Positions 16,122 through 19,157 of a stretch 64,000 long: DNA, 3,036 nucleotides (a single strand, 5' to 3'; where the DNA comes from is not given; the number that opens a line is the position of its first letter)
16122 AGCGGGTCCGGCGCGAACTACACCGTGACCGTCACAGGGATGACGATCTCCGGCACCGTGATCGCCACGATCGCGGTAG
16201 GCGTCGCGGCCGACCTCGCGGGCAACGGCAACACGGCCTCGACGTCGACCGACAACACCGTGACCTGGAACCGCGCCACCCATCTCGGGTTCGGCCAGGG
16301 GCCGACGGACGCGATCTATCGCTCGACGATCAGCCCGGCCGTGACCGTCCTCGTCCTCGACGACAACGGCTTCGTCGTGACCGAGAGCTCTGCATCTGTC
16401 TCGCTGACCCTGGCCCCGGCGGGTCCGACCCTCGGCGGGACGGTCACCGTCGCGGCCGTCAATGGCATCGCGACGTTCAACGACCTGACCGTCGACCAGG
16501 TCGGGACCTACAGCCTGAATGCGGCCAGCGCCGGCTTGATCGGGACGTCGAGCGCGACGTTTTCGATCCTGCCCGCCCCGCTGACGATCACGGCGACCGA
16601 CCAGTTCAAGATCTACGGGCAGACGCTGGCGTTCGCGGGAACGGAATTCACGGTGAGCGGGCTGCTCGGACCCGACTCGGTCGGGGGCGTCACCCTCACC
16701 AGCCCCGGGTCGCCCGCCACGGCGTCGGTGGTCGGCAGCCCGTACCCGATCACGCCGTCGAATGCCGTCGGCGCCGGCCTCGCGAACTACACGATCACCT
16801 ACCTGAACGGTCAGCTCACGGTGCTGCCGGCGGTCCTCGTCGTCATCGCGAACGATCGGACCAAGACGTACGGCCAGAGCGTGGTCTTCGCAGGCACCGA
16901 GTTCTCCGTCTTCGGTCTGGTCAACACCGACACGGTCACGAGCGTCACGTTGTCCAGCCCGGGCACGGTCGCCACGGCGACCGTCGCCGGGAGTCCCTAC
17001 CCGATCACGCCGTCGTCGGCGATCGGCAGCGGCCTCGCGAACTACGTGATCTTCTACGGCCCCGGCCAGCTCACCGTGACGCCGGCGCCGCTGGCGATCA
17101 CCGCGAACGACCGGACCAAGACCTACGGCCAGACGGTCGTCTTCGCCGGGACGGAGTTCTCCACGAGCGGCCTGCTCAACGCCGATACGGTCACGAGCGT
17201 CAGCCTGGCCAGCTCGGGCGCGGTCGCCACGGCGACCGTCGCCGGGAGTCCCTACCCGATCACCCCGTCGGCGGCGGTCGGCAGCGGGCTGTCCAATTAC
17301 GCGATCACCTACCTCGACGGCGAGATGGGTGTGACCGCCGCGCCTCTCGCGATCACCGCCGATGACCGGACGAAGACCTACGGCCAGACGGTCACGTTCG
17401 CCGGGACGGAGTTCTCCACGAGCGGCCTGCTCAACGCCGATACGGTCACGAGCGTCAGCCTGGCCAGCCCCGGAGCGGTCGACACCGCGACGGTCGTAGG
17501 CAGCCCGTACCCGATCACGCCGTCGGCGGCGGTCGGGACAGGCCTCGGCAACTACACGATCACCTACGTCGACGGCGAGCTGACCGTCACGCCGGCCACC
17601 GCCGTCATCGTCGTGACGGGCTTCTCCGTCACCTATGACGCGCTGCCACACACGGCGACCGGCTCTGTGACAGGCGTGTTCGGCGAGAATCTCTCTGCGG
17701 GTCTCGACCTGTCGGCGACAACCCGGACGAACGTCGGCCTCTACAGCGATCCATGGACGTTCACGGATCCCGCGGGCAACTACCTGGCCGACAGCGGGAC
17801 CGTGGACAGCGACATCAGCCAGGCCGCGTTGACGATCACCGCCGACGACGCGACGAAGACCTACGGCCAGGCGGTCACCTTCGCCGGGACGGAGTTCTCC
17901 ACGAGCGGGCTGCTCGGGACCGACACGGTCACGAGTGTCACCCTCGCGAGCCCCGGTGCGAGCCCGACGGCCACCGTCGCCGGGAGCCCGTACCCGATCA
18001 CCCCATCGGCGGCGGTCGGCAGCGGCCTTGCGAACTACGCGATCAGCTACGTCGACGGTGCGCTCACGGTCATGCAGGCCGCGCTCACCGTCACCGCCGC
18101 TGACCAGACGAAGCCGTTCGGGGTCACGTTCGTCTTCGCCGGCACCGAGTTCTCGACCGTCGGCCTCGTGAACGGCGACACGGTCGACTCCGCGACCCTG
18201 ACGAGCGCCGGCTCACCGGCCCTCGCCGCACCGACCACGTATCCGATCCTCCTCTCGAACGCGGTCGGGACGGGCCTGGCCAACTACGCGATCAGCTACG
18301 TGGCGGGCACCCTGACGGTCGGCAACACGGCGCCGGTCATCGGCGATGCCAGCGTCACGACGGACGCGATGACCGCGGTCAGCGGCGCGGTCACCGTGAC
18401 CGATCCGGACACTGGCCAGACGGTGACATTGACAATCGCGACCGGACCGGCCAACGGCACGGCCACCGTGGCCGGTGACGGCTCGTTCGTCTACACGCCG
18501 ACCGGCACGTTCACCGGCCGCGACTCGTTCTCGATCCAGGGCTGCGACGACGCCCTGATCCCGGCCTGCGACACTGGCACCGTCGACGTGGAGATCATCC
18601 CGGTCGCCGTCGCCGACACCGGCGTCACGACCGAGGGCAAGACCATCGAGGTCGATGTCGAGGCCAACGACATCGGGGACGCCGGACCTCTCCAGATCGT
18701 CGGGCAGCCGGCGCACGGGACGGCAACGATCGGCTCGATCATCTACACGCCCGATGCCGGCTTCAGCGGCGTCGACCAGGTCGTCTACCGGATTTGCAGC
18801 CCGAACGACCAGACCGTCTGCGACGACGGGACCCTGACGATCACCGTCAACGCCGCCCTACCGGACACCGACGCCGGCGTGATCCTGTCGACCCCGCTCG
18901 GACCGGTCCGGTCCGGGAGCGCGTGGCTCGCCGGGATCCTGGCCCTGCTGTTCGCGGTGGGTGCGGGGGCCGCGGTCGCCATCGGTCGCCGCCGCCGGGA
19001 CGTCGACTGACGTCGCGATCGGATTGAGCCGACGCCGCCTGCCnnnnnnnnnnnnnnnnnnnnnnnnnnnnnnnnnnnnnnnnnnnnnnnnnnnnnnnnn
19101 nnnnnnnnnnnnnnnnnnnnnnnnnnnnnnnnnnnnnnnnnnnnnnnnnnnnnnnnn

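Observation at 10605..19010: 2801-aa surface-anchored subtilisin with Ig-like/MBG-like/cadherin-like repeat stalk - an unusual giant protease-adhesin architecture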

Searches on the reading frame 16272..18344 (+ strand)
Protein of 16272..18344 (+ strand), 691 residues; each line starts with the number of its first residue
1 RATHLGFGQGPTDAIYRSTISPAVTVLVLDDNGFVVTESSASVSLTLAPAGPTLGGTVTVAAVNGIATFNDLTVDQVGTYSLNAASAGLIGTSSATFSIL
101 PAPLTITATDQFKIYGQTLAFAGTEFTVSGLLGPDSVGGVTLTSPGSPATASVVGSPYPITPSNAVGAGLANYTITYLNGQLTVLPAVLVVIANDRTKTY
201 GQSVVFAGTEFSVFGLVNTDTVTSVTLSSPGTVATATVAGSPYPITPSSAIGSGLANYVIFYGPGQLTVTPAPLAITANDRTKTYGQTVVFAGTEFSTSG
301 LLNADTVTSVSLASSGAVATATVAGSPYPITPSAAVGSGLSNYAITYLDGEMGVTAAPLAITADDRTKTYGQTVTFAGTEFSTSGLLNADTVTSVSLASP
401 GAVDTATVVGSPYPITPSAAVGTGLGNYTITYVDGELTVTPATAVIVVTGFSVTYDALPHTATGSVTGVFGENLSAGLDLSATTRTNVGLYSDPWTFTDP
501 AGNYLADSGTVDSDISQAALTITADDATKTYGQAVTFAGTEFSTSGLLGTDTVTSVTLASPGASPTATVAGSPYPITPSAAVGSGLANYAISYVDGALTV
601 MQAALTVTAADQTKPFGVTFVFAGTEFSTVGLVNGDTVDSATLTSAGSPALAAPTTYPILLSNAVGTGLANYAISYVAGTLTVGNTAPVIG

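Call 68: search_solved_structures(query=window:16272-18344:+, max_evalue=1)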
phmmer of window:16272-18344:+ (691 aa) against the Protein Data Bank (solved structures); distinct sequences matched with E-value up to 1: 0.

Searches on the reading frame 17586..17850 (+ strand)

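Call 26: search_protein_families(library=pfam, proteins=[window:17586-17850:+], max_evalue=1)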
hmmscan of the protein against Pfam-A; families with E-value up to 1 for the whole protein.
window:17586-17850:+ (88 aa): 0 families

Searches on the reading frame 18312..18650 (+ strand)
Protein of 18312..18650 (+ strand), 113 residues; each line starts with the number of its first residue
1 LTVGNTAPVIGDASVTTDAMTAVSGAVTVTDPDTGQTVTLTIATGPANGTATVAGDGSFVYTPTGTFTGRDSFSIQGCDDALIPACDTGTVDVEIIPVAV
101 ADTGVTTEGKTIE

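Call 26: search_protein_families(library=pfam, proteins=[window:18312-18650:+], max_evalue=1)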
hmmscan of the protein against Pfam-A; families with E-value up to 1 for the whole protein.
window:18312-18650:+ (113 aa): 3 families
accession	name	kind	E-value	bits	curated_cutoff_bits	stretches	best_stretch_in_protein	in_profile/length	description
PF17963.7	Big_9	-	3.2e-13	50.8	23.6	1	5-93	1-88/89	Bacterial Ig domain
PF17803.7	Cadherin_4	-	2.6e-10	41.1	25.1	1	3-61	9-71/71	Bacterial cadherin-like domain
PF17892.7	Cadherin_5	-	3.7e-06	27.1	26.5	1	5-81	2-85/98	Cadherin-like domain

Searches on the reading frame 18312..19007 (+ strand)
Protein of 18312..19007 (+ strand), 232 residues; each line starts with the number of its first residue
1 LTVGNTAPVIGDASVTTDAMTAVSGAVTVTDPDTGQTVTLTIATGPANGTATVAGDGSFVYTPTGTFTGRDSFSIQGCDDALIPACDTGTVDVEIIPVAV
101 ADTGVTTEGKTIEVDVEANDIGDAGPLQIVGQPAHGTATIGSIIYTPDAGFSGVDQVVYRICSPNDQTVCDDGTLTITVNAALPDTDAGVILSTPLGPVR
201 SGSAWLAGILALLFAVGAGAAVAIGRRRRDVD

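Call 69: search_solved_structures(query=window:18312-19007:+, max_evalue=1)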
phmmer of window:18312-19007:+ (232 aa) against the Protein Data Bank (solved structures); distinct sequences matched with E-value up to 1: 5.
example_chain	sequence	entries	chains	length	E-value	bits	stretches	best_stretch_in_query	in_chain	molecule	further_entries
8fwc_J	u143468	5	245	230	0.00045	23.1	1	6-90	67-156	Collar sheath protein, gp13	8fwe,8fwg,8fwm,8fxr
9rkt_A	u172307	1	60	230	0.0029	20.4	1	3-86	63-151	Structural protein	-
5tpk_A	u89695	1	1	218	0.058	16.2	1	13-141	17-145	Protocadherin-15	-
6bwn_A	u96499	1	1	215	0.25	14.1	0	13-98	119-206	Protocadherin-15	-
2k7q_A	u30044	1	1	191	0.3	13.9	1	103-179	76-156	Filamin-A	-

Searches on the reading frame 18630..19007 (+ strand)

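Call 26: search_protein_families(library=pfam, proteins=[window:18630-19007:+], max_evalue=1)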
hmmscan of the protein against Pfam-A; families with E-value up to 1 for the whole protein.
window:18630-19007:+ (126 aa): 4 families
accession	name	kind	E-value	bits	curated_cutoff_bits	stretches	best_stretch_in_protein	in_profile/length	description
PF17963.7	Big_9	-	6.7e-12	46.6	23.6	1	1-72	14-89/89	Bacterial Ig domain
PF17892.7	Cadherin_5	-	0.0044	17.3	26.5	1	22-71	42-97/98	Cadherin-like domain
PF17803.7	Cadherin_4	-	0.0078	17.1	25.1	1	1-35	24-64/71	Bacterial cadherin-like domain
PF17957.7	Big_7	-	0.14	13.2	24.1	0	54-76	4-27/70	Bacterial Ig domain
